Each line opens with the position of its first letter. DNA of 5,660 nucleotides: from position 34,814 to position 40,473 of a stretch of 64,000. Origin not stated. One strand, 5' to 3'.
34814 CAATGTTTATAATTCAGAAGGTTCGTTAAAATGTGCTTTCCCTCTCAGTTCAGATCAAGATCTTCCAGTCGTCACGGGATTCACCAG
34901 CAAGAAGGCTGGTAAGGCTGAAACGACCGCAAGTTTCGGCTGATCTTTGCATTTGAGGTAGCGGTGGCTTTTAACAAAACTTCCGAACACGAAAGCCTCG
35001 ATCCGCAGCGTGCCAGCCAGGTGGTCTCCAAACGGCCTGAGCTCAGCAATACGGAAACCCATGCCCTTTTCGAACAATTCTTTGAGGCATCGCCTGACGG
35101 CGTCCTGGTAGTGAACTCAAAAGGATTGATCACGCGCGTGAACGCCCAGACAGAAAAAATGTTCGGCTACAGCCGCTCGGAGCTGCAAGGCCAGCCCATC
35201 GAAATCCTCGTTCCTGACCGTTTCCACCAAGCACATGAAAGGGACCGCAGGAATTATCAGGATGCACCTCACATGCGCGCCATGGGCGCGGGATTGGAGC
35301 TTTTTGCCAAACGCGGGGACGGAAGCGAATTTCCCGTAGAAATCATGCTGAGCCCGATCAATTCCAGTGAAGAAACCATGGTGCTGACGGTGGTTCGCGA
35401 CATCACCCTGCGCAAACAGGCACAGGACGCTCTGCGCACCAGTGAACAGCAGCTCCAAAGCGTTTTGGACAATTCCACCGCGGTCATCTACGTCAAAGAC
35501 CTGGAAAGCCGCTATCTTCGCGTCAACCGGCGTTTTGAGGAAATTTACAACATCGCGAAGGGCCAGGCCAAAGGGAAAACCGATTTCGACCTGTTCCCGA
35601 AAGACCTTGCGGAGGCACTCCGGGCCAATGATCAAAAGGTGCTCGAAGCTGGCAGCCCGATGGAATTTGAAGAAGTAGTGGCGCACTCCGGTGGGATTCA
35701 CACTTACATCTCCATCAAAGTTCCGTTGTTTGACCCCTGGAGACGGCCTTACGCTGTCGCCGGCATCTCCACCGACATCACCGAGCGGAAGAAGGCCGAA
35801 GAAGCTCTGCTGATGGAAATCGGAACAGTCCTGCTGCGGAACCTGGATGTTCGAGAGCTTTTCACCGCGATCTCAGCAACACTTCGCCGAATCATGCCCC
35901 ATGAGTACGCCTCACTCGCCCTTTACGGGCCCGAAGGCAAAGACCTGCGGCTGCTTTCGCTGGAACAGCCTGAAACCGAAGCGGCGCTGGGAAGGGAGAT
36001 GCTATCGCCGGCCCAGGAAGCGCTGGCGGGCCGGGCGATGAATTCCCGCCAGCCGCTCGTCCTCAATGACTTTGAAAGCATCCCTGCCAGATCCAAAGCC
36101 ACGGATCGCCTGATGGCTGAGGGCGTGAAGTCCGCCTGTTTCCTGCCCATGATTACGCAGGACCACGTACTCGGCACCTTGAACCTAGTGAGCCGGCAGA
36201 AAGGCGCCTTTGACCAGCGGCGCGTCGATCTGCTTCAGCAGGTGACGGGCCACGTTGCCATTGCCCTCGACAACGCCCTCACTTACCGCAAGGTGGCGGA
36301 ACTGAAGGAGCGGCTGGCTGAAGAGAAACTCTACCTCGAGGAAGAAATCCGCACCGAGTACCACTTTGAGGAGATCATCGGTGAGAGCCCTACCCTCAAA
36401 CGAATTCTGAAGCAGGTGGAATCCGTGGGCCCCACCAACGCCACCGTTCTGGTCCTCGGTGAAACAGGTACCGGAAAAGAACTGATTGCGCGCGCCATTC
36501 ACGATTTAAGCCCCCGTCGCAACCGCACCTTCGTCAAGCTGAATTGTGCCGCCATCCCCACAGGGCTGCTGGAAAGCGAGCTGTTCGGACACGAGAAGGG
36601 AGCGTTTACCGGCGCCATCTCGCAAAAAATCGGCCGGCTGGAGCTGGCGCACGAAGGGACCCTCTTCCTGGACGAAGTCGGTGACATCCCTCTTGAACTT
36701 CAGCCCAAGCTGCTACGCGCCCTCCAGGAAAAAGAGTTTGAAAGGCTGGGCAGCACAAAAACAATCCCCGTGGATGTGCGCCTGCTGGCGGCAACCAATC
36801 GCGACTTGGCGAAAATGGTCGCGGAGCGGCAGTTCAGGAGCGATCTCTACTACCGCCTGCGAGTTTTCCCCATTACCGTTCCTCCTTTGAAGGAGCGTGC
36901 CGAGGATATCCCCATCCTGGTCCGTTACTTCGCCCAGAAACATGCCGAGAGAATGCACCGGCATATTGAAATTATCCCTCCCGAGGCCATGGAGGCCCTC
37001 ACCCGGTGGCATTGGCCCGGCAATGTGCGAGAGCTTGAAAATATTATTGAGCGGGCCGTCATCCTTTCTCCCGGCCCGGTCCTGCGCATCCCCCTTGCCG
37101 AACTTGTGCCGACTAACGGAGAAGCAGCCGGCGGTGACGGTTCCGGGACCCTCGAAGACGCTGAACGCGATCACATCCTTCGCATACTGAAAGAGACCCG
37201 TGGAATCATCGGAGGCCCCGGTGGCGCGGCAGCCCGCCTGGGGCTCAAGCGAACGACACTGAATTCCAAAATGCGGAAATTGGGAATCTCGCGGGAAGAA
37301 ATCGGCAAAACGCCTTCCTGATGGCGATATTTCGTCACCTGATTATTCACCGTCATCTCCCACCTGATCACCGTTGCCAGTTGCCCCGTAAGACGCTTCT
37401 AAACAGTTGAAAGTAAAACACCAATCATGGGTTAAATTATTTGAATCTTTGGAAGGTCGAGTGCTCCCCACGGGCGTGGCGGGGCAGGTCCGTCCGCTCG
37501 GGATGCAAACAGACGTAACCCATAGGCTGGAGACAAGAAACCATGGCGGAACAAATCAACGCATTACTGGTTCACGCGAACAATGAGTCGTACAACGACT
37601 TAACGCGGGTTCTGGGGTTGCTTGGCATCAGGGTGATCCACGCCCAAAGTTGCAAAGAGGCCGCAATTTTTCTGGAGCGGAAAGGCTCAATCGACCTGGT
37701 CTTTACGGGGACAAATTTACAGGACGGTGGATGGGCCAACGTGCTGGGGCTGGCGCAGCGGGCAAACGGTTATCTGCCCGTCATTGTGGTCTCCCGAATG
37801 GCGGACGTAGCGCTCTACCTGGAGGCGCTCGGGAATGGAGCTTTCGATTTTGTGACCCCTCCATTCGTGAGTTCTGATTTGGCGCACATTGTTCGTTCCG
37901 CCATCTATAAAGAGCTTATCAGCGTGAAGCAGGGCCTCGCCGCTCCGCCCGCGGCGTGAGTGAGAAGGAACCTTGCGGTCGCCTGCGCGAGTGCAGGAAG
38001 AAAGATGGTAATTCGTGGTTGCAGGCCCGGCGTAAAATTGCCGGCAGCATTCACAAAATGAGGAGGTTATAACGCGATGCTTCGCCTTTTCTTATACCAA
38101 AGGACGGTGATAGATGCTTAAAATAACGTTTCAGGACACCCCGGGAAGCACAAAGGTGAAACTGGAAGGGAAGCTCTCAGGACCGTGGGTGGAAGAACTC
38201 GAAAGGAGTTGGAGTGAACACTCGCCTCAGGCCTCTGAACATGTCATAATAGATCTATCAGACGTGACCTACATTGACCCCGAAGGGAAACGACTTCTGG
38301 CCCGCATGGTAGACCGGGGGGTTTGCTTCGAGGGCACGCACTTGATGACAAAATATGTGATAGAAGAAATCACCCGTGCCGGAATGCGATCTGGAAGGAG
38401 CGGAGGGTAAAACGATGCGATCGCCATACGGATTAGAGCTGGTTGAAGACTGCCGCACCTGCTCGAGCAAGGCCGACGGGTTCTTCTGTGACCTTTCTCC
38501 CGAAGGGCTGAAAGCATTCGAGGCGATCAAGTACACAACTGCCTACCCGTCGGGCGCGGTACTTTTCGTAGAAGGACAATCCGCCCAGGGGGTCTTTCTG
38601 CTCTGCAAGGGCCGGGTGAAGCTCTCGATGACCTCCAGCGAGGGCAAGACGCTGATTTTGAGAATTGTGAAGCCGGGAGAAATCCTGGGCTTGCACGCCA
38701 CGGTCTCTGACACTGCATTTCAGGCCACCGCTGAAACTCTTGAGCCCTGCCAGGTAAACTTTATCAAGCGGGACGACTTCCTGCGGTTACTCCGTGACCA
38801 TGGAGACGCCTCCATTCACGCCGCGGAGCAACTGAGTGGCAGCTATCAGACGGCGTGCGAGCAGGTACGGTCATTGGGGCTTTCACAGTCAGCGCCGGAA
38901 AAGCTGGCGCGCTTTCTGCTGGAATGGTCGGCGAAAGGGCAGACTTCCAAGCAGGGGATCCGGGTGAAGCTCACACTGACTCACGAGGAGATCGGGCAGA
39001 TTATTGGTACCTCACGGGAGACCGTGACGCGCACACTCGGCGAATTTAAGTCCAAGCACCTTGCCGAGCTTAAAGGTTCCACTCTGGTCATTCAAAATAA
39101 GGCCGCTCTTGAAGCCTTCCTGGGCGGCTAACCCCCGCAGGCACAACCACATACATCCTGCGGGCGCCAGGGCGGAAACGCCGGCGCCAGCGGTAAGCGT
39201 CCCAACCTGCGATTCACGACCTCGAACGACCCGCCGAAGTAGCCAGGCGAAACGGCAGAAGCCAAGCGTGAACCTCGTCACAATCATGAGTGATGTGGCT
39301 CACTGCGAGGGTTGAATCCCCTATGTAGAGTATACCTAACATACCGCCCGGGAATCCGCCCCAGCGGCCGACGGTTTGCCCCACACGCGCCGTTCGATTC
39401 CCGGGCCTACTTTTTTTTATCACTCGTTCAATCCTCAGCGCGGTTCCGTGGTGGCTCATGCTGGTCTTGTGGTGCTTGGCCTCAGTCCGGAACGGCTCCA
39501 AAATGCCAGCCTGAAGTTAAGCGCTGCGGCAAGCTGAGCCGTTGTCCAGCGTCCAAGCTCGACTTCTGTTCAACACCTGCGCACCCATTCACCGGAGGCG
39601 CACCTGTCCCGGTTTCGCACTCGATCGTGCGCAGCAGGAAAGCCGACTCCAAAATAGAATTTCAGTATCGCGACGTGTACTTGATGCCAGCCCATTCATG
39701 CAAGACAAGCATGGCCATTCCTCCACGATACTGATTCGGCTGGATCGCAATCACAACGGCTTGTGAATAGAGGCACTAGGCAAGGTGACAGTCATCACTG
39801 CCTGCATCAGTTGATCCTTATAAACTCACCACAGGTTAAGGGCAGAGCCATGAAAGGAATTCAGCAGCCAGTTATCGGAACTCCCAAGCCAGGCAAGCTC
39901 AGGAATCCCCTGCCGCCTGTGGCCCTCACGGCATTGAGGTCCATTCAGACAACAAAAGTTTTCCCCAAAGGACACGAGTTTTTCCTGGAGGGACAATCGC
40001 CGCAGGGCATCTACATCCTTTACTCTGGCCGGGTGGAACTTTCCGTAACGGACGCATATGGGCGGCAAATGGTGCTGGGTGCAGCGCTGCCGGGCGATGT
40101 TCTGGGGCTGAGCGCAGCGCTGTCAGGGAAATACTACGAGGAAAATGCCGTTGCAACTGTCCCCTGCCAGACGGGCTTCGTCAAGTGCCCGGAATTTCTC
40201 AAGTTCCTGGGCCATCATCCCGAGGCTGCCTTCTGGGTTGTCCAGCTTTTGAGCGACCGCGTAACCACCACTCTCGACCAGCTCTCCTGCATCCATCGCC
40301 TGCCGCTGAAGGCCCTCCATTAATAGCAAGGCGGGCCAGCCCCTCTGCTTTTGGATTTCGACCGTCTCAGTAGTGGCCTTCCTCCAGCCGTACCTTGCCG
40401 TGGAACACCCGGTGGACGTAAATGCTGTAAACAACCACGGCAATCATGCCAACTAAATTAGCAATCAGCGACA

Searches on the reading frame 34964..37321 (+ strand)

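Call 54: search_protein_families(library=pfam, proteins=[window:34964-37321:+], max_evalue=0.001)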
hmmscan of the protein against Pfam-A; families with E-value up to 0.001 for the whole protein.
window:34964-37321:+ (785 aa): 17 families
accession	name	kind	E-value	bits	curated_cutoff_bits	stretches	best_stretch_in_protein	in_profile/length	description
PF00158.32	Sigma54_activat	-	3.2e-72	242.1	20.2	1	471-637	1-167/168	Sigma-54 interaction domain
PF08448.16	PAS_4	-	5.7e-32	110.7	23.1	2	168-276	1-109/110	PAS fold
PF25601.1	AAA_lid_14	-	2.2e-23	82.3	27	1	643-708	1-66/87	AAA+ ATPase lid domain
PF00989.32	PAS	-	5.7e-20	71.9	22.6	1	35-147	2-113/113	PAS fold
PF13185.12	GAF_2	-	1.5e-19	71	28.6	1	294-436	2-136/136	GAF domain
PF13426.13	PAS_9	-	2.1e-18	67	27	1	44-148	1-102/103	PAS domain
PF14532.12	Sigma54_activ_2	-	3e-18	66.8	25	1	472-642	1-138/138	Sigma-54 interaction domain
PF13188.13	PAS_8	-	1.2e-14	54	21.8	1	35-94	2-58/65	PAS domain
PF01590.32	GAF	-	4.5e-14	53.5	22.4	1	295-435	1-133/133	GAF domain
PF13492.12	GAF_3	-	8e-12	46.1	27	1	298-437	4-129/129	GAF domain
PF01078.27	Mg_chelatase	-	1.5e-06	28.2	20.3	0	550-613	93-158/207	Magnesium chelatase, subunit ChlI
PF08447.18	PAS_3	-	8.1e-06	26.5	25.6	0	185-268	2-88/89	PAS fold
PF07728.20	AAA_5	-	8.4e-06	26.3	22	1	495-613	2-123/139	AAA domain (dynein-related subfamily)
PF24820.1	Diguanyl_cycl_sensor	-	2.2e-05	24.8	28.1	1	45-146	7-109/109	Diguanylate cyclase-like sensor domain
PF02954.25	HTH_8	-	7.7e-05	22.8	22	1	729-773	1-42/42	Bacterial regulatory protein, Fis family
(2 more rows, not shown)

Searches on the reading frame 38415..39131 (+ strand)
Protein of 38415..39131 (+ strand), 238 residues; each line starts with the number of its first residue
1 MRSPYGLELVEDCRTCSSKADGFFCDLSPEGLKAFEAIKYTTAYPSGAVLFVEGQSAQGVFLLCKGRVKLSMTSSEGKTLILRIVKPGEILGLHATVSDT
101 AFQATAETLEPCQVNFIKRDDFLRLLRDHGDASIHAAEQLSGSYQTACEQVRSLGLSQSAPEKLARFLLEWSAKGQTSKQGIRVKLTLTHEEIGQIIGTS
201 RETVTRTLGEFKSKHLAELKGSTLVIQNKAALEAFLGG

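Call 54: search_protein_families(library=pfam, proteins=[window:38415-39131:+], max_evalue=0.001)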
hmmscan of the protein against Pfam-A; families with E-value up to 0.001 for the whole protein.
window:38415-39131:+ (238 aa): 3 families
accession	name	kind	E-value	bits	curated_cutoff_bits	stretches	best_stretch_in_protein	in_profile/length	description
PF00027.35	cNMP_binding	-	1.5e-19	70.1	27.5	1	43-129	3-89/89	Cyclic nucleotide-binding domain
PF13545.12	HTH_Crp_2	-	1.9e-18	66.6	27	1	162-234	1-69/70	Crp-like helix-turn-helix domain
PF00325.26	Crp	-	1.9e-08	34.3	21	1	186-214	1-29/32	Bacterial regulatory proteins, crp family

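Call 78: search_protein_families(library=ncbifam, proteins=[window:38415-39131:+], max_evalue=0.001)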
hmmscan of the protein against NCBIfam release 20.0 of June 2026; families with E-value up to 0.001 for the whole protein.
window:38415-39131:+ (238 aa): 13 families
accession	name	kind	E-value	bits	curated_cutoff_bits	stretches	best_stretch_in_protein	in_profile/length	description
NF008732.0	PRK11753.1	equivalog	2.8e-21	76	266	1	38-227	22-211/214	cAMP-activated global transcriptional regulator CRP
NF006901.0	PRK09392.1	equivalog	6.5e-21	74.7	211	1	22-235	13-220/236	transcriptional activator FtrB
NF010499.0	PRK13918.1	equivalog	2.3e-15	56.7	274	1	37-235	10-200/205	CRP/FNR family transcriptional regulator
NF053664.1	TransRegPtrACyano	equivalog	2.4e-15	56.4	300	1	59-226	29-190/196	Crp/Fnr family transcriptional regulator PtrA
NF050815.1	TransActFtrBCaul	equivalog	3.5e-13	49.4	300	1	42-232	35-219/251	transcriptional activator FtrB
NF008365.0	PRK11161.1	subfamily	3.9e-13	49.3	228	1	42-234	50-241/250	fumarate/nitrate reduction transcriptional regulator Fnr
NF045989.1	TransRegFnrLRhodb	equivalog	4.5e-13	49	300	1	10-227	7-226/245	transcriptional regulator FnrL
TIGR03697.1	NtcA_cyano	equivalog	9.8e-13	48.3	244.95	1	47-230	1-186/193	global nitrogen regulator NtcA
NF050806.1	TransRegFixKCaul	equivalog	2.1e-12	46.7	300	1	41-235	25-213/215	transcriptional regulator FixK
NF052518.1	TransRegLdrP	equivalog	4.6e-09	36.6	300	1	50-233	10-185/195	transcriptional regulator LdrP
NF041163.2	encap_f2b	equivalog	3.6e-07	29.7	400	1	41-136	97-193/450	family 2B encapsulin nanocompartment shell protein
NF058543.1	ActPatMycb56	equivalog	0.00012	21.1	460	1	23-126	3-105/317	acetyltransferase Pat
TIGR03896.1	cyc_nuc_ocin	subfamily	0.00043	19.7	161.05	1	44-124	166-246/317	bacteriocin-type transport-associated protein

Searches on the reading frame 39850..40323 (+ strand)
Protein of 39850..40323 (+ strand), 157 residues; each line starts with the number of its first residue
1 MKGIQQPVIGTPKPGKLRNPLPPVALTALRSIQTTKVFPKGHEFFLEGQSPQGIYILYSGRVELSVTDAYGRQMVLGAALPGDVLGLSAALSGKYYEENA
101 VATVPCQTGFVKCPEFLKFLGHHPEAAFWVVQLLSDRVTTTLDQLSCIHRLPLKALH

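Call 54: search_protein_families(library=pfam, proteins=[window:39850-40323:+], max_evalue=0.001)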
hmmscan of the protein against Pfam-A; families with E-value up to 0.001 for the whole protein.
window:39850-40323:+ (157 aa): 1 family
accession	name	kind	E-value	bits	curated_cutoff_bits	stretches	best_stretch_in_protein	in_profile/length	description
PF00027.35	cNMP_binding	-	3e-14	53.2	27.5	1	36-121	2-87/89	Cyclic nucleotide-binding domain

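Call 78: search_protein_families(library=ncbifam, proteins=[window:39850-40323:+], max_evalue=0.001)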
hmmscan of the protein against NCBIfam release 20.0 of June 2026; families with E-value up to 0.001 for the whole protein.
window:39850-40323:+ (157 aa): 2 families
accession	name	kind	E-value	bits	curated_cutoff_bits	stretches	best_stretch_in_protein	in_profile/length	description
NF008732.0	PRK11753.1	equivalog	6.4e-05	22.5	266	1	33-146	23-137/214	cAMP-activated global transcriptional regulator CRP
NF041163.2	encap_f2b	equivalog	0.00021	20.5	400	1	25-123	87-186/450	family 2B encapsulin nanocompartment shell protein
